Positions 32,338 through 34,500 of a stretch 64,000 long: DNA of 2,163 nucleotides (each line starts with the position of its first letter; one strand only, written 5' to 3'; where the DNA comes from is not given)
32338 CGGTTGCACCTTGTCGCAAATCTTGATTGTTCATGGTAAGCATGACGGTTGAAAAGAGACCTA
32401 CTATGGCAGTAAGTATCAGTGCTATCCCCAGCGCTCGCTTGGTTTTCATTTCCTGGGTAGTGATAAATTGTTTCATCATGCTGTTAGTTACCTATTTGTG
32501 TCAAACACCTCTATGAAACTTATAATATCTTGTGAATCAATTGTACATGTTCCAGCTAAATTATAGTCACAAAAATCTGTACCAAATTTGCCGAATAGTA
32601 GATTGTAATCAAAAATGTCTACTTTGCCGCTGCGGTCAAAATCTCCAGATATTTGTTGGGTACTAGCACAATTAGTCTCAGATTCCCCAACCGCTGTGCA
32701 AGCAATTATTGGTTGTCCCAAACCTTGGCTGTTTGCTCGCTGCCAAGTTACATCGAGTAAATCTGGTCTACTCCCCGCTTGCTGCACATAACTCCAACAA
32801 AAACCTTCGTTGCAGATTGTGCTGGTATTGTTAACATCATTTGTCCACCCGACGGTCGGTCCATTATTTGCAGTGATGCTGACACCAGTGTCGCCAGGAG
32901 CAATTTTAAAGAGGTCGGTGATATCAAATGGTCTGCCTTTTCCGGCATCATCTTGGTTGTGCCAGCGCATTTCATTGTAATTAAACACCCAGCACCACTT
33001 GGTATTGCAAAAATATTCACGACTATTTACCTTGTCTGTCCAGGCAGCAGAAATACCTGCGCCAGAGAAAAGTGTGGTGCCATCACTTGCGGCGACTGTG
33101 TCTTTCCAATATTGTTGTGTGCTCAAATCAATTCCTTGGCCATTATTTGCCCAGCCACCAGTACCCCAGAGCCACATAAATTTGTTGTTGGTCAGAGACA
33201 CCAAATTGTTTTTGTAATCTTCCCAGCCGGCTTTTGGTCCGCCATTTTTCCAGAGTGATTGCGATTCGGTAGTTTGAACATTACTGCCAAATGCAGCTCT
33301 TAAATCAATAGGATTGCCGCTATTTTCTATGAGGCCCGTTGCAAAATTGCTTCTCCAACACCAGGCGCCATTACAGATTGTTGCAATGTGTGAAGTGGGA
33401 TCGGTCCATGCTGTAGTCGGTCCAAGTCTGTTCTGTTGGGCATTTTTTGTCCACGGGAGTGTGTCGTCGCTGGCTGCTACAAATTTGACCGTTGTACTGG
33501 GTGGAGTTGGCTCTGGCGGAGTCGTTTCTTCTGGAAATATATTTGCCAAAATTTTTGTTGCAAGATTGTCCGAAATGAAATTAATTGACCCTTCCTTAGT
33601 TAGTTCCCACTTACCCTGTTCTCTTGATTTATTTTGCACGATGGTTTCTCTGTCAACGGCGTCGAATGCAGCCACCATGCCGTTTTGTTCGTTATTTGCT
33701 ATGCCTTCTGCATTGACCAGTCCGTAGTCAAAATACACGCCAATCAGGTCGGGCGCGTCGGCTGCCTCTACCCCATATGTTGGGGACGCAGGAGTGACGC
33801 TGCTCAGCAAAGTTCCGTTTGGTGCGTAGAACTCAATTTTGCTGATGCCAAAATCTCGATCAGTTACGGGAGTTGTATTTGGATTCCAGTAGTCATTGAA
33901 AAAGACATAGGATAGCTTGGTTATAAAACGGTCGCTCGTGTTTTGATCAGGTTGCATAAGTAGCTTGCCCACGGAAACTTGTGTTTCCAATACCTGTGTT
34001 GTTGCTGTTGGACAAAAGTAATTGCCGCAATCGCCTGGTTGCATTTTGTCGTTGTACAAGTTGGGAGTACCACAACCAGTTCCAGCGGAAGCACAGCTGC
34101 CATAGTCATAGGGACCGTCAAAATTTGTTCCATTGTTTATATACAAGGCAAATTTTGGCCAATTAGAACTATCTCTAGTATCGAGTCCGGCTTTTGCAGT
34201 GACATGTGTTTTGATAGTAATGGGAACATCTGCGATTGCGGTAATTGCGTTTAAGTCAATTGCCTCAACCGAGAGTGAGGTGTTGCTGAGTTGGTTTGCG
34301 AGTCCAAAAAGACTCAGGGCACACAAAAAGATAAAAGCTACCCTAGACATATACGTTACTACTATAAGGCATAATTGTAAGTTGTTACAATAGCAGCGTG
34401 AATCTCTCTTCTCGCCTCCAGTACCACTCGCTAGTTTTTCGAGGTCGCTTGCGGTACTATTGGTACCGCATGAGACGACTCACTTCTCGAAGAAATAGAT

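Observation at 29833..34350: Cohesin/dockerin-like surface assembly module with an LPXTG-anchored base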

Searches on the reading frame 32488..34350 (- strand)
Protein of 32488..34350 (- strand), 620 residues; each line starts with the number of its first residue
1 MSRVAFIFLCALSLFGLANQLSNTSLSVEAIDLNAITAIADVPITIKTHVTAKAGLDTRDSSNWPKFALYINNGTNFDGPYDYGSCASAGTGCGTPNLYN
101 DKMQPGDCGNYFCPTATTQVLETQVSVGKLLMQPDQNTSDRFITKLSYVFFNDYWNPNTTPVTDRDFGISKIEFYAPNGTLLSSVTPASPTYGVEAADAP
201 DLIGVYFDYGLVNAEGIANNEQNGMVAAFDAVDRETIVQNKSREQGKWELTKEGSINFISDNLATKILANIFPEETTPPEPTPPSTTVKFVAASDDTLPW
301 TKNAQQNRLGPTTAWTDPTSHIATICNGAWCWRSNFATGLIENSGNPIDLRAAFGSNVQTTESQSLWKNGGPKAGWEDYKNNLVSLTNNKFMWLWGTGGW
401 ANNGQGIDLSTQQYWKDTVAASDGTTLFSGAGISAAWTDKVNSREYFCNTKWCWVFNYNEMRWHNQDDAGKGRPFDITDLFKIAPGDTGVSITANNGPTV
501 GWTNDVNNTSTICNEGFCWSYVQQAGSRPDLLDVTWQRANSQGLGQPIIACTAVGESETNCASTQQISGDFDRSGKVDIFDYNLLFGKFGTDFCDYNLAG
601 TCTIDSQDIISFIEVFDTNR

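Call 3: search_protein_families(library=pfam, proteins=[window:32488-34350:-], max_evalue=1)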
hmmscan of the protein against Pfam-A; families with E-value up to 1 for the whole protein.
window:32488-34350:- (620 aa): 0 families

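Call 4: search_protein_families(library=ncbifam, proteins=[window:32488-34350:-], max_evalue=1)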
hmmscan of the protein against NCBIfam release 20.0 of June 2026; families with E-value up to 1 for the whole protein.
window:32488-34350:- (620 aa): 0 families

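Call 10: search_solved_structures(query=window:32488-34350:-, max_evalue=1, show_alignments=2)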
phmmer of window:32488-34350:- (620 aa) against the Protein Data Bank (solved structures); distinct sequences matched with E-value up to 1: 0.

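Call 14: find_homologous_proteins(query=window:32488-34350:-)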
Query window:32488-34350:- (620 aa): 15 proteins with E <= 0.001 among 8000 candidates.
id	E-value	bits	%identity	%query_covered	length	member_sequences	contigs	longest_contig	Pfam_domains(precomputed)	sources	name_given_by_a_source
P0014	5.6e-269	912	63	95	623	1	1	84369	-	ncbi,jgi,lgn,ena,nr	ncbi:MAG: hypothetical protein COY80_00515 [Candidatus Pacebacteria bacterium CG_4_10_14_0_8_um_filt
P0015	4.6e-260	883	61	100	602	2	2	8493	-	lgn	-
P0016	2.4e-252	857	62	90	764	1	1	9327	-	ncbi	-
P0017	1.0e-246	839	60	100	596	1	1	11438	-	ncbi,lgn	-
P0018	1.2e-245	835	58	99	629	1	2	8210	-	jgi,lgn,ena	-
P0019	2.1e-244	831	100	57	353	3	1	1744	-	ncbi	ncbi:MAG: hypothetical protein COU68_03290, partial [Candidatus Pacebacteria bacterium CG10_big_fil_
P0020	8.6e-134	465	61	48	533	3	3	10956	-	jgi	jgi:hypothetical protein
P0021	1.7e-115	405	56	49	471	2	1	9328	-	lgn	-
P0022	1.8e-103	365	50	52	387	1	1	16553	-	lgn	-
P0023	4.8e-88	314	45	52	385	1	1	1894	-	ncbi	-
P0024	8.0e-86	307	44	55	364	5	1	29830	-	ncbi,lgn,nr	ncbi:dockerin type I repeat-containing protein [Candidatus Woesebacteria bacterium]|nr:dockerin type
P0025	1.8e-85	306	43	52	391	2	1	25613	-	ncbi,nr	ncbi:hypothetical protein KA012_00340 [Candidatus Woesebacteria bacterium]|nr:hypothetical protein [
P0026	4.6e-60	222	46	38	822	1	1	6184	-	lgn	-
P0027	1.0e-58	217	43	42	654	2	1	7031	PF00963.25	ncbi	-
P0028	3.5e-57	212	44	38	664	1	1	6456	-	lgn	-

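Call 32: search_protein_families(library=pfam, proteins=[P0024, P0027, P0014], max_evalue=0.1)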
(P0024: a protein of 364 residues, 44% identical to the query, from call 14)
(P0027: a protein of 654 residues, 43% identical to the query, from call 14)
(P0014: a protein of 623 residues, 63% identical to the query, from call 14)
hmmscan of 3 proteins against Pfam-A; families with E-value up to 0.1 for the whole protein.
P0024 (364 aa): 5 families
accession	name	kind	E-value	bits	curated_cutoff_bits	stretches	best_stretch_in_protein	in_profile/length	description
PF00404.24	Dockerin_1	-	0.00027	21.5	22.9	1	310-358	1-52/57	Dockerin type I domain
PF13517.12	FG-GAP_3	-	0.00028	21.9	26.9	0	334-353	41-60/61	FG-GAP-like repeat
PF00045.24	Hemopexin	-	0.0089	16.4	21.3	0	54-81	3-29/45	Hemopexin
PF00036.39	EF-hand_1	-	0.052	13.6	25.4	0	312-330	10-28/29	EF hand domain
PF13202.12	EF-hand_5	-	0.055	13.4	25.9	0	310-321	7-18/25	EF hand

P0027 (654 aa): 2 families
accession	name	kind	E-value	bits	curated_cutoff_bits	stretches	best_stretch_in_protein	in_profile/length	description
PF00963.24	Cohesin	-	1.1e-06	29.4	24.1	1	40-166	10-138/139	Cohesin domain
PF00404.24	Dockerin_1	-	0.037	14.7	22.9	1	613-640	25-52/57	Dockerin type I domain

P0014 (623 aa): 2 families
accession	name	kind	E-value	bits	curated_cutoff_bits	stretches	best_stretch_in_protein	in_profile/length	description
PF16148.10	DUF4856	-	0.015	14.8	22.3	1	219-262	309-354/358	Domain of unknown function (DUF4856)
PF00045.24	Hemopexin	-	0.021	15.2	21.3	1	447-487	13-45/45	Hemopexin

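Call 45: predict_structure(alignment_id=A5)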
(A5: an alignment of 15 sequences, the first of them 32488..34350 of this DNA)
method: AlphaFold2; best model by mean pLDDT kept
length: 620 residues; sequences in the alignment: 15
mean_pLDDT: 66.9   pTM: 0.49
mean pLDDT of the five models: 66.9, 66.5, 64.8, 57.1, 49.3
residues with pLDDT >= 90: 111; 70-90: 218; 50-70: 101; < 50: 190
segments of 3 or more residues with pLDDT < 50: 1-3, 13-30, 73-110, 152-157, 189-200, 208-253, 273-286, 563-571, 575-577, 584-608, 614-620
pLDDT, mean of each block of 10 residues (from residue 1): 48 44 37 64 83 56 58 39 32 34 44 60 77 60 69 49 59 85 70 40 53 34 29 33 36 58 78 42 50 86 86 90 92 89 87 78 85 86 89 87 91 89 92 92 93 91 87 85 79 85 93 93 89 85 84 78 45 51 47 38 45 44
secondary structure, 60 per line:
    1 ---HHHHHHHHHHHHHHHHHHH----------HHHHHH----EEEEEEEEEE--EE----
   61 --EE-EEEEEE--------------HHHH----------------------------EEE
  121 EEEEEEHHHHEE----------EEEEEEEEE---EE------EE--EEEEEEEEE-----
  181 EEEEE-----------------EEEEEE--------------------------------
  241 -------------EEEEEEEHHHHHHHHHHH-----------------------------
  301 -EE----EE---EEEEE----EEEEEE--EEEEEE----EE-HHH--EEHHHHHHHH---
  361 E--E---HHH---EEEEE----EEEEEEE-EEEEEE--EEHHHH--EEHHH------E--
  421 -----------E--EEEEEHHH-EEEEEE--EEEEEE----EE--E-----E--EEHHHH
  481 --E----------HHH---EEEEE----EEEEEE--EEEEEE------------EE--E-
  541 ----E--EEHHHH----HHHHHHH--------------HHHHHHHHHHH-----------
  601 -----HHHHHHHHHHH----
elements in order: H4-22 H33-38 E43-52 E66-71 H86-89 E118-126 H127-130 E143-151 E167-175 E181-185 E203-208 E254-260 H261-271 E313-317 E322-327 E330-335 H350-357 E374-378 E383-389 E391-396 H401-404 E435-439 E444-449 E452-457 H477-480 E500-504 E509-514 E517-522 H550-553 H558-564 H579-589 H606-616

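Call 48: fold_search(model_id=the predicted structure, library=pdb)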
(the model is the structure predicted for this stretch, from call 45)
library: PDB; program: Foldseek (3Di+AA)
matches with E <= 10: 829; with E <= 0.001: 169
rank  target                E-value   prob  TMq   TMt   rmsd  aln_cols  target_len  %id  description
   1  1rtg                  2.1e-08  1.00  0.25  0.71   2.9       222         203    9  C-TERMINAL DOMAIN (HAEMOPEXIN-LIKE DOMAIN) OF HUMAN MATRIX METALLOPROTEINASE-2 (released 1996-06-10)
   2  1ck7                  3.5e-08  1.00  0.26  0.26   6.1       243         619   12  GELATINASE A (FULL-LENGTH) (released 1999-08-25)
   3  1itv_A                3.5e-08  1.00  0.25  0.71   4.8       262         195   10  Dimeric form of the haemopexin domain of MMP9 (released 2002-09-04)
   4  3c7x                  1.8e-07  1.00  0.23  0.64   7.1       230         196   11  Hemopexin-like domain of matrix metalloproteinase 14 (released 2009-02-10)
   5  4fu4_A                2.3e-07  1.00  0.24  0.38   4.1       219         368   11  Human collagenase 3 (MMP-13) with peptide from pro-domain (released 2013-08-21)
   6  1fbl                  4.3e-07  1.00  0.24  0.38   5.7       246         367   14  STRUCTURE OF FULL-LENGTH PORCINE SYNOVIAL COLLAGENASE (MMP1) REVEALS A C-TERMINAL DOMAIN CONTAINING A CALCIUM-LINKED, FO (released 1996-01-29)
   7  3oyo_A                4.6e-07  1.00  0.27  0.68   4.1       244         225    9  Crystal structure of hemopexin fold protein CP4 from cow pea (released 2011-02-09)
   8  1su3_B                4.6e-07  1.00  0.25  0.37   5.7       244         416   12  X-ray structure of human proMMP-1: New insights into collagenase action (released 2004-12-21)
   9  3lp9_A                5.1e-07  1.00  0.26  0.65   6.4       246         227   12  Crystal structure of LS24, A Seed Albumin from Lathyrus sativus (released 2010-02-23)
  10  1gxd_B                5.1e-07  1.00  0.25  0.25   6.3       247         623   11  proMMP-2/TIMP-2 complex (released 2002-07-09)
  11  2clt_A                6.0e-07  1.00  0.24  0.39   4.8       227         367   10  Crystal structure of the active form (full-length) of human fibroblast collagenase. (released 2006-08-09)
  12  6ix1_A                6.4e-07  1.00  0.29  0.71   5.0       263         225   10  Structure of 2S albumin seed protein from Dolichos (released 2019-12-11)
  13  1qhu                  7.5e-07  1.00  0.25  0.37   5.3       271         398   12  MAMMALIAN BLOOD SERUM HAEMOPEXIN DEGLYCOSYLATED AND IN COMPLEX WITH ITS LIGAND HAEM (released 1999-10-06)
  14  3v6n_A                8.9e-07  1.00  0.26  0.67   4.1       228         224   12  Crystal structure of a plant albumin from Cicer Arietinum showing hemagglutination (released 2012-01-04)
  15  6ix1_B                8.9e-07  1.00  0.27  0.70   5.6       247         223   10  Structure of 2S albumin seed protein from Dolichos (released 2019-12-11)
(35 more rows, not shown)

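Call 68: find_encoding_contigs(protein=P0024, flank=8000, max_places=1)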
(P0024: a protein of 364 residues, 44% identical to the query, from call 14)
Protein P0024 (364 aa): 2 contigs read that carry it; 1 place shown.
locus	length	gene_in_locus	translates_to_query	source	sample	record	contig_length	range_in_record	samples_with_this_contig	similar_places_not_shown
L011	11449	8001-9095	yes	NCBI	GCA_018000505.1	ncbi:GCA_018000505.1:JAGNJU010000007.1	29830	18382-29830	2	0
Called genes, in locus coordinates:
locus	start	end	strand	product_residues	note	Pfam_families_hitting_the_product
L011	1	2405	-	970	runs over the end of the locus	-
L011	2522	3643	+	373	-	PF01266:DAO (weak), PF13450:NAD_binding_8, PF03275:GLF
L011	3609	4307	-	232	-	-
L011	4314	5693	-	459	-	PF00963:Cohesin, PF00404:Dockerin_1 (weak)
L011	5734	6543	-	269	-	-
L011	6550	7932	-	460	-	-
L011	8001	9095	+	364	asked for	-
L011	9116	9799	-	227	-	PF03734:YkuD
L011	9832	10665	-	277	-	PF02485:Branch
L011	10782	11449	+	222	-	PF03167:UDG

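Call 77: search_solved_structures(query=A5, max_evalue=10, show_alignments=2)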
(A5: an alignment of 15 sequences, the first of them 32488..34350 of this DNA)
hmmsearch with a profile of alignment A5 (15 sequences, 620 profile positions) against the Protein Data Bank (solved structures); distinct sequences matched with E-value up to 10: 19.
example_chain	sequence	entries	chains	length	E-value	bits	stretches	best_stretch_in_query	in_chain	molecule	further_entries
2y3n_B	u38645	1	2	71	4.3e-05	25.4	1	560-614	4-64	CELLULOSOMAL FAMILY-48 PROCESSIVE GLYCOSIDE HYDROLASE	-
2b59_B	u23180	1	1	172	0.00011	24.1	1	554-615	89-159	Cellulosomal scaffolding protein A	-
3kcp_A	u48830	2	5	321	0.00035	22.4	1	554-615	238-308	Cellulosomal-scaffolding protein A | Cellulosome anchoring protein cohesin region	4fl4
2jnk_A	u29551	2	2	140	0.0019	20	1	558-608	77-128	Hyalurononglucosaminidase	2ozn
5g5d_B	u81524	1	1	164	0.0024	19.7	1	555-615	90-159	CELLULOSOMAL-SCAFFOLDING PROTEIN A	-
5lxv_B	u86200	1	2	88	0.0026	19.6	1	557-608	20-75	Carbohydrate-binding protein WP_009985128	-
6kg9_A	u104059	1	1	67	0.033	15.9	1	558-612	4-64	And cellulose-binding endoglucanase family 9 CelL ortholog dockerin domain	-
5k39_B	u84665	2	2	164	0.062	15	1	561-612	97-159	Dockerin module from a protein of unknown function | Ig domain protein group 2 domain protein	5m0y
4dh2_B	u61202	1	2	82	0.065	14.9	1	559-608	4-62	Dockerin type 1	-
6kgc_B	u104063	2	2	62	0.067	14.9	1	560-610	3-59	And cellulose-binding endoglucanase family 9 CelL ortholog dockerin domain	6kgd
5n5p_B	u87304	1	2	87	0.12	14.1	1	558-601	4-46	Putative cellulosomal scaffoldin protein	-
6kge_D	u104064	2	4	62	0.13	14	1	560-610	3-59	And cellulose-binding endoglucanase family 9 CelL ortholog dockerin domain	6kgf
2vn5_B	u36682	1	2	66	0.19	13.4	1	561-609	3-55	ENDOGLUCANASE A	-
2vn6_B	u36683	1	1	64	0.4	12.3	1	561-609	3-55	ENDOGLUCANASE A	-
5z1g_A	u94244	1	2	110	0.81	11.3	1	270-313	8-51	rRNA-processing protein EBP2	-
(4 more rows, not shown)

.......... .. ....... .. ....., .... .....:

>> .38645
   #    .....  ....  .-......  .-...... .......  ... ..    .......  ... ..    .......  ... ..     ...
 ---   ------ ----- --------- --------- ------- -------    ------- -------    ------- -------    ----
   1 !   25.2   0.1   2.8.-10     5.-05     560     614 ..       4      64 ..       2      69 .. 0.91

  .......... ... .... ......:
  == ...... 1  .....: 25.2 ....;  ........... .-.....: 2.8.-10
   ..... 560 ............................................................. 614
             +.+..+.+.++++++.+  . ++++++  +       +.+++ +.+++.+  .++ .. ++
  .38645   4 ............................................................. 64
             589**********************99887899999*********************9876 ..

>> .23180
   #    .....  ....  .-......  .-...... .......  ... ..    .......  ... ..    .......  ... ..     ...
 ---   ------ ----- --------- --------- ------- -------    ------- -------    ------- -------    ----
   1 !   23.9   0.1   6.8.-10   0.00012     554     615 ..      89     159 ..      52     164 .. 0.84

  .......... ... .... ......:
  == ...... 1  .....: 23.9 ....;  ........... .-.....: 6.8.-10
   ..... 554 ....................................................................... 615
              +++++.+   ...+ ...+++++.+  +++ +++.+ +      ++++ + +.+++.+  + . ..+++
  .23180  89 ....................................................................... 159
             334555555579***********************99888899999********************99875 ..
